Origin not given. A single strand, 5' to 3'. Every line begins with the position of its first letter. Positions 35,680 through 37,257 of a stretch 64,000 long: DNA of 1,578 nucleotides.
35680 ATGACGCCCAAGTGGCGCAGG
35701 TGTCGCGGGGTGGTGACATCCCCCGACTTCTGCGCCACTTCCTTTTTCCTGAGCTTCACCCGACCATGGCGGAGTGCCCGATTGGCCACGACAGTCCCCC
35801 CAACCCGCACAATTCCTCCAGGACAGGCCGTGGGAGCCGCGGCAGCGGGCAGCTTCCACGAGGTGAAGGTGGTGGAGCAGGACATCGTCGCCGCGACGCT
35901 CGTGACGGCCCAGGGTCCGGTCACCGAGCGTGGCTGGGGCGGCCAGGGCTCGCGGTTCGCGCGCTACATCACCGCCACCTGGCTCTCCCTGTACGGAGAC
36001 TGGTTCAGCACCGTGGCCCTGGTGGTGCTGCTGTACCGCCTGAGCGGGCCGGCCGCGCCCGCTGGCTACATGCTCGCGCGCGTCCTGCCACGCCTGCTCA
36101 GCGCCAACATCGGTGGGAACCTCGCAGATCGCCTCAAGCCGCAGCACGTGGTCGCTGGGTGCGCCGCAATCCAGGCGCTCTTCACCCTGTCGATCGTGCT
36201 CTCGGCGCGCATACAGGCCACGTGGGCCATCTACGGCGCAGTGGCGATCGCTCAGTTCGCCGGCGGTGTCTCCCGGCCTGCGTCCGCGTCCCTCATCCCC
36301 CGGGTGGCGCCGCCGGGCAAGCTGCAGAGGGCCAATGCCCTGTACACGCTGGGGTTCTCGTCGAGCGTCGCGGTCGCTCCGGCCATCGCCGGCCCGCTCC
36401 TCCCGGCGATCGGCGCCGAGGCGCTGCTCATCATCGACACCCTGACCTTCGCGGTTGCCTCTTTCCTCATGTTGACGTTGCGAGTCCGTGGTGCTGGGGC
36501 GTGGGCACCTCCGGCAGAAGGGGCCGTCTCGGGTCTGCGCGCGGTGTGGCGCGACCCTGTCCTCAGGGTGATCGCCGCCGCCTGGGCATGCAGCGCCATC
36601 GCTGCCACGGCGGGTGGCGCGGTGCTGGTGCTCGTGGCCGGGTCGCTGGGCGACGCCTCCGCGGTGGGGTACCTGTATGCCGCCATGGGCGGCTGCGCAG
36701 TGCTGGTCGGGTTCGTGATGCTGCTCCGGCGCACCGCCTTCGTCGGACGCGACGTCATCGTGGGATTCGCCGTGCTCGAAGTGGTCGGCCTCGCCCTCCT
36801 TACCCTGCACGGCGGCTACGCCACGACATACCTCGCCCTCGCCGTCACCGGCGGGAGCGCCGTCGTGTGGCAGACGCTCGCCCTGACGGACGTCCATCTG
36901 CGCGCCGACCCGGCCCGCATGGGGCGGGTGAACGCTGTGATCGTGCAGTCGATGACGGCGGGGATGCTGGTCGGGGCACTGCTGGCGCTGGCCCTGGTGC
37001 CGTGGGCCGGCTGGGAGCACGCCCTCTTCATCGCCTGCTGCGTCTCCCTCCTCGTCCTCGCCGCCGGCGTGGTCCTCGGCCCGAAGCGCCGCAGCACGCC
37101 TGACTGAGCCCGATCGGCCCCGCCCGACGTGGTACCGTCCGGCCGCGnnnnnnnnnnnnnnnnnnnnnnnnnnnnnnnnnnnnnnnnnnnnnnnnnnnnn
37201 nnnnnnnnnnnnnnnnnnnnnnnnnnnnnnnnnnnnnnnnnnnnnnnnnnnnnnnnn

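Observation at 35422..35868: Structured leader, 13-codon uORF with a near-consensus RBS, and a terminator-like hairpin upstream of an MFS transporter (attenuator candidate)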

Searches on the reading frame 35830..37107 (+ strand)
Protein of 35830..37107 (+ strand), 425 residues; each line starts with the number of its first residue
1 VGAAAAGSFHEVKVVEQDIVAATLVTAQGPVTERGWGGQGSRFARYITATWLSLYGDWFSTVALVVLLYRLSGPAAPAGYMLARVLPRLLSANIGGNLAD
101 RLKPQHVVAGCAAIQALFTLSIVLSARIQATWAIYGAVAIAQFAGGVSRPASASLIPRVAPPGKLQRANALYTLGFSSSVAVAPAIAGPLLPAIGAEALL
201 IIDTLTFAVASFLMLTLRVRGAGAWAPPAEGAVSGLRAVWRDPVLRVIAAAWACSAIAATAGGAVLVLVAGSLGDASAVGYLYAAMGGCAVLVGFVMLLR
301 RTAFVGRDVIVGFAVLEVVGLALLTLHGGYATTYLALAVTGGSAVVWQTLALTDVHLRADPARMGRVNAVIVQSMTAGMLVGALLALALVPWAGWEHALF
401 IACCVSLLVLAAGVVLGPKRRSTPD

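Call 8: search_protein_families(library=pfam, proteins=[window:35830-37107:+])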
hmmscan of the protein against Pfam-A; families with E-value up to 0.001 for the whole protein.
window:35830-37107:+ (425 aa): 2 families
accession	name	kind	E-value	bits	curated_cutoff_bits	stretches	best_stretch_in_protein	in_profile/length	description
PF07690.21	MFS_1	-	2.8e-17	63.1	33.4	2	49-371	4-335/347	Major Facilitator Superfamily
PF05977.19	MFS_3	-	1.2e-09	37.6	27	1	43-413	12-390/524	Transmembrane secretion effector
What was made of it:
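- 35869..37107 (+): MFS_3 / MFS_1 transporter. Alternative called start at GTG 35830; SD GAGGTG at 35860-35865. Pfam match (call 8).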

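Call 13: find_homologous_proteins(query=window:35869-37107:+, max_evalue=1e-20)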
Query window:35869-37107:+ (412 aa): 73 proteins with E <= 1e-20 among 8000 candidates.
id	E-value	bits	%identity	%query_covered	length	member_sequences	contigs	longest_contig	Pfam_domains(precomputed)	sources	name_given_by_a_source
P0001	8.9e-251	850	100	100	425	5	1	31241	PF05977.20,PF07690.22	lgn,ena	-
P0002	1.9e-208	710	83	100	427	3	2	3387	PF05977.20,PF07690.22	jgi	-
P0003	2.7e-183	628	74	99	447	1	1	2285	PF05977.20,PF07690.22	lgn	-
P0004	3.6e-168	578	70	99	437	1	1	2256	PF05977.20,PF07690.22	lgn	-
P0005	1.4e-148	513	65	95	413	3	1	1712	PF05977.20,PF07690.22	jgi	jgi:predicted MFS family arabinose efflux permease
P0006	7.6e-147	508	64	95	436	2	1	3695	PF05977.20,PF07690.22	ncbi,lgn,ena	-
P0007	4.1e-144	499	61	97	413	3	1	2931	PF05977.20,PF07690.22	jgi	jgi:MFS family permease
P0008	4.6e-143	495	61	100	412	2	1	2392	PF05977.20,PF07690.22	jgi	jgi:predicted MFS family arabinose efflux permease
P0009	1.8e-142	493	62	97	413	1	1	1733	PF05977.20,PF07690.22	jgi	jgi:MFS family permease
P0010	2.8e-141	489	62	97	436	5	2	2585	PF05977.20,PF07690.22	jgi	jgi:MFS family permease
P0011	1.2e-139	484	60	100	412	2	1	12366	PF05977.20,PF07690.22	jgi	jgi:predicted MFS family arabinose efflux permease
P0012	1.5e-139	484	61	97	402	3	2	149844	PF05977.20,PF07690.22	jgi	jgi:MFS family permease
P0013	2.0e-139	483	62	100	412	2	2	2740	PF05977.20,PF07690.22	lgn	-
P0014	3.6e-136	472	58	100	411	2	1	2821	PF05977.20,PF07690.22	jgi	-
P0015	4.2e-136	472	59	99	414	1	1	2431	PF05977.20,PF07690.22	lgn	-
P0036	6.9e-113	396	52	99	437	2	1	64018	PF05977.20,PF07690.22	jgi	-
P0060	1.2e-56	211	41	96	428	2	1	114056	PF05977.20,PF07690.22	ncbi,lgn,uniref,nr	ncbi:MAG: MFS transporter [Candidatus Dormibacteraeota bacterium]|uniref:MFS transporter n=1 Tax=Can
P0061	2.0e-56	210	39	92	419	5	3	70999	PF05977.20,PF07690.22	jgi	jgi:MFS family permease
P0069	1.0e-54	204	39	94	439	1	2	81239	PF05977.20,PF07690.22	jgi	jgi:predicted MFS family arabinose efflux permease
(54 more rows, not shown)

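Call 15: find_related_loci(query=A1, collection=genome_contigs, flank=4000)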
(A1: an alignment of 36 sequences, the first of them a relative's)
Query A1 (425 aa) in genome_contigs; peptide patterns used: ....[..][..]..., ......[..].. (x = any residue, [..] = any of these).
84 stretches matched a pattern; 69 encode a relative of the query (tblastn E <= 1e-3); 69 distinct loci.
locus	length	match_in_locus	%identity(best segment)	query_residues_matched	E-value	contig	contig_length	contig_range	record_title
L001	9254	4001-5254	57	10-425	4e-139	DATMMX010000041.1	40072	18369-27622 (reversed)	MAG TPA_asm: Candidatus Angelobacter sp. isolate SMAG_U12835 k141_199876, whole genome shotgun sequence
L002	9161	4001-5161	45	43-425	4e-83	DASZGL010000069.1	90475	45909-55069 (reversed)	MAG TPA_asm: Candidatus Dormiibacterota bacterium isolate SMAG_U6547 k141_4688395, whole genome shotgun sequence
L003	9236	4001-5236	58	11-420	2e-115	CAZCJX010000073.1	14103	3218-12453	MAG TPA_asm: uncultured Actinomycetes bacterium isolate SRP272529_co2_40 genome assembly, contig: NODE_7596_length_14103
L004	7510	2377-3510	41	45-419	6e-66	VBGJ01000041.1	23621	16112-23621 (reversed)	MAG: Chloroflexi bacterium isolate CF_75 14_1009_12_30cm_scaffold_1590, whole genome shotgun sequence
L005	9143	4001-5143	45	43-422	8e-64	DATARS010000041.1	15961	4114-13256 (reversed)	MAG TPA_asm: Candidatus Dormiibacterota bacterium isolate SMAG_U5500 k141_2991661, whole genome shotgun sequence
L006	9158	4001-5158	42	30-411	1e-63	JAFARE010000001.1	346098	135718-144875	MAG: Candidatus Dormiibacterota bacterium isolate CP_BM_ER_82 BM_ER_k147_805654, whole genome shotgun sequence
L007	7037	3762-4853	47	43-404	2e-63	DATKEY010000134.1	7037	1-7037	MAG TPA_asm: Candidatus Dormiibacterota bacterium isolate SMAG_U14511 k141_1967348, whole genome shotgun sequence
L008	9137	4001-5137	42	45-415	4e-62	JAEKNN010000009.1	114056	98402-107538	MAG: Candidatus Amunia macphersoniae isolate Mitchell_Peninsula_5 NODE_123_length_114056_cov_30.766765, whole genome sho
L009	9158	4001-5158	41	39-422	5e-62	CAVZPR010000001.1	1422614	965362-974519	MAG: Candidatus Dormibacteraeota bacterium isolate MFD09603.bin.2.40 genome assembly, contig: contig_10890, whole genome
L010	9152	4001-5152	46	43-425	8e-62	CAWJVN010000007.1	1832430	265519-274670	MAG: uncultured Chloroflexia bacterium isolate MFD04580.bin.1.38 genome assembly, contig: contig_5222, whole genome shot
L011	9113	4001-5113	41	45-407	8e-62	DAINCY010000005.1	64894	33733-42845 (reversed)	MAG TPA_asm: Candidatus Dormiibacterota bacterium isolate CTOTU41359 NODE_119_length_64894_cov_7.508752, whole genome sh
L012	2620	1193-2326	40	45-414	4e-62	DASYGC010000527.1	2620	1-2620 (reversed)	MAG TPA_asm: Ktedonobacterales bacterium isolate SMAG_U4203 k141_2422371, whole genome shotgun sequence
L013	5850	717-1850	40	45-414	2e-61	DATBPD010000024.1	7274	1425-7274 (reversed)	MAG TPA_asm: Candidatus Dormiibacterota bacterium isolate SMAG_U4068 k141_705131, whole genome shotgun sequence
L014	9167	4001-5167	43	45-425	8e-60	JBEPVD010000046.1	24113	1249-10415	MAG: Candidatus Dormiibacterota bacterium isolate 22E.metabat2_refined.090 NODE_1728_length_24113_cov_7.962674, whole ge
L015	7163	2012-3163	42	45-423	5e-60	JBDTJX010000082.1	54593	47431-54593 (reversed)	MAG: Candidatus Dormibacter sp. isolate cluster2_bin.63 k127_120725, whole genome shotgun sequence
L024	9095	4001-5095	42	45-405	9e-58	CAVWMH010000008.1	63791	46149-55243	MAG: Candidatus Dormibacteraeota bacterium isolate MFD09286.bin.3.221 genome assembly, contig: contig_51627, whole genom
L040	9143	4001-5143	40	26-403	1e-54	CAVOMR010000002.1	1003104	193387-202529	MAG: Candidatus Dormibacteraeota bacterium isolate MFD00008.bin.2.5 genome assembly, contig: contig_20898, whole genome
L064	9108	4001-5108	49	32-412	2e-37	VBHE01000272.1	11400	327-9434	MAG: Chloroflexi bacterium isolate CF_96 14_1009_12_20cm_scaffold_8918, whole genome shotgun sequence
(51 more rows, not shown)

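Call 23: search_protein_families(library=pfam, proteins=[L010:1995-2657:+, L010:2959-4167:+, L010:2954-3955:+, L010:5258-7729:+, L064:1973-2632:+, L064:2902-3993:+, L064:5164-7731:+, L010:1088-2002:+, L010:456-1241:+], max_evalue=0.01)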
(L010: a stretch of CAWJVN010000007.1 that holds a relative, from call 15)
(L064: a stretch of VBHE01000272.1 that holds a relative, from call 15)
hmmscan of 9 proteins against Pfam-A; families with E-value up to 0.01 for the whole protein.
L010:1995-2657:+ (220 aa): 1 family
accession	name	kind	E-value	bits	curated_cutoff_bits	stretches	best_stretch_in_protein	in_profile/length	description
PF01292.26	Ni_hydr_CYTB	-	1.2e-20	74.4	30.1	1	11-194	1-179/179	Prokaryotic cytochrome b561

L010:2959-4167:+ (402 aa): 0 families

L010:2954-3955:+ (333 aa): 1 family
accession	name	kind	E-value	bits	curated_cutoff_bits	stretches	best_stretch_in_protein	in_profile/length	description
PF00072.30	Response_reg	-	1.9e-07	31.7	30.2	1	78-188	2-109/111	Response regulator receiver domain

L010:5258-7729:+ (823 aa): 5 families
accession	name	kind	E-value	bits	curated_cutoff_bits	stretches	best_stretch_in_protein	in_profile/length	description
PF00563.25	EAL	-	3.8e-78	262.6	31.3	1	570-804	3-236/236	EAL domain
PF00990.26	GGDEF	-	2.3e-49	167.7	23.8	1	392-549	1-161/161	Diguanylate cyclase, GGDEF domain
PF13188.13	PAS_8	-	4.9e-06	26.7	21.8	1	274-322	3-51/65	PAS domain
PF13426.13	PAS_9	-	1e-05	26.2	27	1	282-380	1-103/103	PAS domain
PF08448.16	PAS_4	-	3.1e-05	24.6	23.1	1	287-383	10-110/110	PAS fold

L064:1973-2632:+ (219 aa): 1 family
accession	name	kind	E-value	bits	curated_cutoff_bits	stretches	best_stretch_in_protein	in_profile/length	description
PF01292.26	Ni_hydr_CYTB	-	8.3e-21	75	30.1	1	11-194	1-179/179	Prokaryotic cytochrome b561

L064:2902-3993:+ (363 aa): 1 family
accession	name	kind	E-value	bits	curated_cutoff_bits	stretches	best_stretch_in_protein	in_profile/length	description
PF00072.30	Response_reg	-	2.6e-09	37.7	30.2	1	108-218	2-109/111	Response regulator receiver domain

L064:5164-7731:+ (855 aa): 6 families
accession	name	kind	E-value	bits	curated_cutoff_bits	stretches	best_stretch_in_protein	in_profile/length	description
PF00563.25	EAL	-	4.8e-77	258.9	31.3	1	600-834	3-236/236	EAL domain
PF00990.26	GGDEF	-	1.1e-49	168.7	23.8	1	422-579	1-161/161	Diguanylate cyclase, GGDEF domain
PF13188.13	PAS_8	-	3.7e-07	30.3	21.8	1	304-350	3-49/65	PAS domain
PF13426.13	PAS_9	-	6.5e-06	26.8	27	1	312-410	1-103/103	PAS domain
PF08448.16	PAS_4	-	0.00021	21.9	23.1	1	310-412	3-109/110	PAS fold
PF00989.32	PAS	-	0.0011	19.4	22.6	1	304-408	3-113/113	PAS fold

L010:1088-2002:+ (304 aa): 1 family
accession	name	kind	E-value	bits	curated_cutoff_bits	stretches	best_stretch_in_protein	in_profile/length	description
PF00174.25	Oxidored_molyb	-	3.7e-37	127.9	24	1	137-285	2-169/169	Oxidoreductase molybdopterin binding domain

L010:456-1241:+ (261 aa): 0 families
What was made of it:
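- The neighbouring genes are HD-GYP or GGDEF-EAL (calls 8, 23).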

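Call 27: find_encoding_contigs(protein=P0001, flank=10000, max_places=3)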
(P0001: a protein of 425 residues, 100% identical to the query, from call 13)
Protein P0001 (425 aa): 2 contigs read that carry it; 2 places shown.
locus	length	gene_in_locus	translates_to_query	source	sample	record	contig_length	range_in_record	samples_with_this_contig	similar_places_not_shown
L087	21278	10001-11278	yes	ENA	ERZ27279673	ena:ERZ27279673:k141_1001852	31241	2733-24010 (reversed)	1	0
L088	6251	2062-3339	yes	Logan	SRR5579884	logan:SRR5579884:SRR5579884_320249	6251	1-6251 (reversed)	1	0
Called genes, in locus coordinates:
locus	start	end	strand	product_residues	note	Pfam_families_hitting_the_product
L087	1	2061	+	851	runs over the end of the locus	PF02190:LON_substr_bdg, PF13191:AAA_16 (faint), PF13401:AAA_22 (faint), PF00004:AAA, PF07728:AAA_5, PF22667:Lon_lid, PF05362:Lon_C, PF13541:ChlI (weak)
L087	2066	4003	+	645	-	PF00664:ABC_membrane, PF00005:ABC_tran, PF02463:SMC_N (faint)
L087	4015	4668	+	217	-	PF23023:Anti-Pycsar_Apyc1 (faint), PF00753:Lactamase_B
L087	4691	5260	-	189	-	PF00293:NUDIX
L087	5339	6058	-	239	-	PF19673:DUF6176 (faint)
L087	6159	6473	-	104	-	-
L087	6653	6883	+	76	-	-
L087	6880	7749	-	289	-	PF00561:Abhydrolase_1, PF12146:Hydrolase_4, PF12697:Abhydrolase_6, PF01738:DLH (faint), PF00326:Peptidase_S9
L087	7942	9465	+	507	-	PF13487:HD_5, PF01966:HD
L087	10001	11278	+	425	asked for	PF05977:MFS_3, PF07690:MFS_1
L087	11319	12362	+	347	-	PF02885:Glycos_trans_3N, PF00591:Glycos_transf_3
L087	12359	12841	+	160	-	PF12847:Methyltransf_18, PF04816:TrmK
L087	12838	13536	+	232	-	PF24481:CT398_CC, PF02591:Zn_ribbon_9 (weak)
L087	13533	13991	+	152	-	PF00075:RNase_H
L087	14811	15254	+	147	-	PF02381:MraZ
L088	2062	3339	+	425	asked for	PF05977:MFS_3, PF07690:MFS_1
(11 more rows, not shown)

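Call 28: find_encoding_contigs(protein=P0036, flank=10000, max_places=3)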
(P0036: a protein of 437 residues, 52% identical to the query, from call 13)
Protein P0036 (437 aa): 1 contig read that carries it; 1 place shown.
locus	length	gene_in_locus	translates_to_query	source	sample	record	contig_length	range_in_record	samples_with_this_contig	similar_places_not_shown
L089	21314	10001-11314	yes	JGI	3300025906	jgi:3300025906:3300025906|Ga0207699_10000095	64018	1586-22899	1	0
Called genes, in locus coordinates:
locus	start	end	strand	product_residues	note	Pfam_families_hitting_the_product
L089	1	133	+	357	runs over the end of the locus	PF13091:PLDc_2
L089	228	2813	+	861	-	PF02190:LON_substr_bdg, PF00004:AAA, PF07728:AAA_5, PF22667:Lon_lid, PF05362:Lon_C, PF13541:ChlI (weak)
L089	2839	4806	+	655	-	PF00664:ABC_membrane, PF00005:ABC_tran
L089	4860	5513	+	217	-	PF00753:Lactamase_B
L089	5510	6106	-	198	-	PF00293:NUDIX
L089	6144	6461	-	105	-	-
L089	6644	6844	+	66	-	-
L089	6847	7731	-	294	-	PF00561:Abhydrolase_1, PF01738:DLH (faint), PF12146:Hydrolase_4, PF12697:Abhydrolase_6, PF00326:Peptidase_S9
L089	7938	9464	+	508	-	PF13487:HD_5, PF01966:HD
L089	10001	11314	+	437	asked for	PF05977:MFS_3, PF07690:MFS_1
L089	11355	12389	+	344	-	PF02885:Glycos_trans_3N, PF00591:Glycos_transf_3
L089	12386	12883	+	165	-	PF12847:Methyltransf_18, PF04816:TrmK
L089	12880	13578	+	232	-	PF24481:CT398_CC, PF02591:Zn_ribbon_9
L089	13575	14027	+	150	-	PF00075:RNase_H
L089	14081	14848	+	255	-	-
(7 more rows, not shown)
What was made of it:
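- On Microcin-C-type micro-gene (mccA): The neighbours are HD-GYP, trpD, trmK and others (calls 27, 28).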

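Call 36: search_protein_families(library=pfam, proteins=[L024:1850-3409:-, L011:2064-3635:-, L040:1917-3422:-, L009:1966-3453:-, L024:5367-6806:+, L011:5643-7010:+, L024:55-1449:+, L011:1186-1797:+], max_evalue=0.01)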
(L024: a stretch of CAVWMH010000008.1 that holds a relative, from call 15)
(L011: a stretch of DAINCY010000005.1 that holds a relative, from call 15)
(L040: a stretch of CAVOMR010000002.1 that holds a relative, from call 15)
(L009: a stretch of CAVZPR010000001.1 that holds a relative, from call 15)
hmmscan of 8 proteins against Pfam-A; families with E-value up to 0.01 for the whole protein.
L024:1850-3409:- (519 aa): 4 families
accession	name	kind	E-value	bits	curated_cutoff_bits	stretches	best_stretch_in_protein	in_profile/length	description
PF02518.31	HATPase_c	-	3.7e-13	50.3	26.4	1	427-518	5-109/111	Histidine kinase-, DNA gyrase B-, and HSP90-like ATPase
PF07730.19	HisKA_3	-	4.5e-12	46.8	24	1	314-386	1-67/68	Histidine kinase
PF13589.12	HATPase_c_3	-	2.7e-05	24.6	25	1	432-477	7-52/137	Histidine kinase-, DNA gyrase B-, and HSP90-like ATPase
PF13581.12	HATPase_c_2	-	8.4e-05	23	27.4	1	430-513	34-105/127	Histidine kinase-like ATPase domain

L011:2064-3635:- (523 aa): 3 families
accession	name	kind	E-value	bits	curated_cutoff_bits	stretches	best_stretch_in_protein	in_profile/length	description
PF02518.31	HATPase_c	-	6.5e-14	52.7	26.4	1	432-522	5-108/111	Histidine kinase-, DNA gyrase B-, and HSP90-like ATPase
PF07730.19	HisKA_3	-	6.5e-09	36.6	24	1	330-392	1-68/68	Histidine kinase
PF13581.12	HATPase_c_2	-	1.1e-06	29.1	27.4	1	420-517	19-104/127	Histidine kinase-like ATPase domain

L040:1917-3422:- (501 aa): 4 families
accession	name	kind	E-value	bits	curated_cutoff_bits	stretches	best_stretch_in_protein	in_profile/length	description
PF02518.31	HATPase_c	-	1.2e-13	51.9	26.4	1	409-500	5-109/111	Histidine kinase-, DNA gyrase B-, and HSP90-like ATPase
PF07730.19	HisKA_3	-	6.4e-11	43.1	24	1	296-369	1-68/68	Histidine kinase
PF13589.12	HATPase_c_3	-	0.00011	22.7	25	1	415-459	8-52/137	Histidine kinase-, DNA gyrase B-, and HSP90-like ATPase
PF13581.12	HATPase_c_2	-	0.00014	22.3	27.4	1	413-495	35-105/127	Histidine kinase-like ATPase domain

L009:1966-3453:- (495 aa): 1 family
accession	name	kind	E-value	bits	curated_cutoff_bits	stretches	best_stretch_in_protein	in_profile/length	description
PF07730.19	HisKA_3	-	1.1e-11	45.6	24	1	296-366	1-66/68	Histidine kinase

L024:5367-6806:+ (479 aa): 2 families
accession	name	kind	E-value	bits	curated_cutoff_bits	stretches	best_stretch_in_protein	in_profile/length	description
PF07690.21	MFS_1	-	3.5e-25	89.1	33.4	2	58-275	1-221/347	Major Facilitator Superfamily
PF05977.19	MFS_3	-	3.1e-09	36.3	27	1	58-424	15-388/524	Transmembrane secretion effector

L011:5643-7010:+ (455 aa): 1 family
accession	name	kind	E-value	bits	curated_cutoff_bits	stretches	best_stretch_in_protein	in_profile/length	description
PF00579.31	tRNA-synt_1b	-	5.1e-67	226.7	21.1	1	126-409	4-291/292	tRNA synthetases class I (W and Y)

L024:55-1449:+ (464 aa): 1 family
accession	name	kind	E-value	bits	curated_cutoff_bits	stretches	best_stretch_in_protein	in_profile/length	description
PF02233.22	PNTB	-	2e-177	591.2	31.7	1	9-459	3-455/456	NAD(P) transhydrogenase beta subunit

L011:1186-1797:+ (203 aa): 0 families
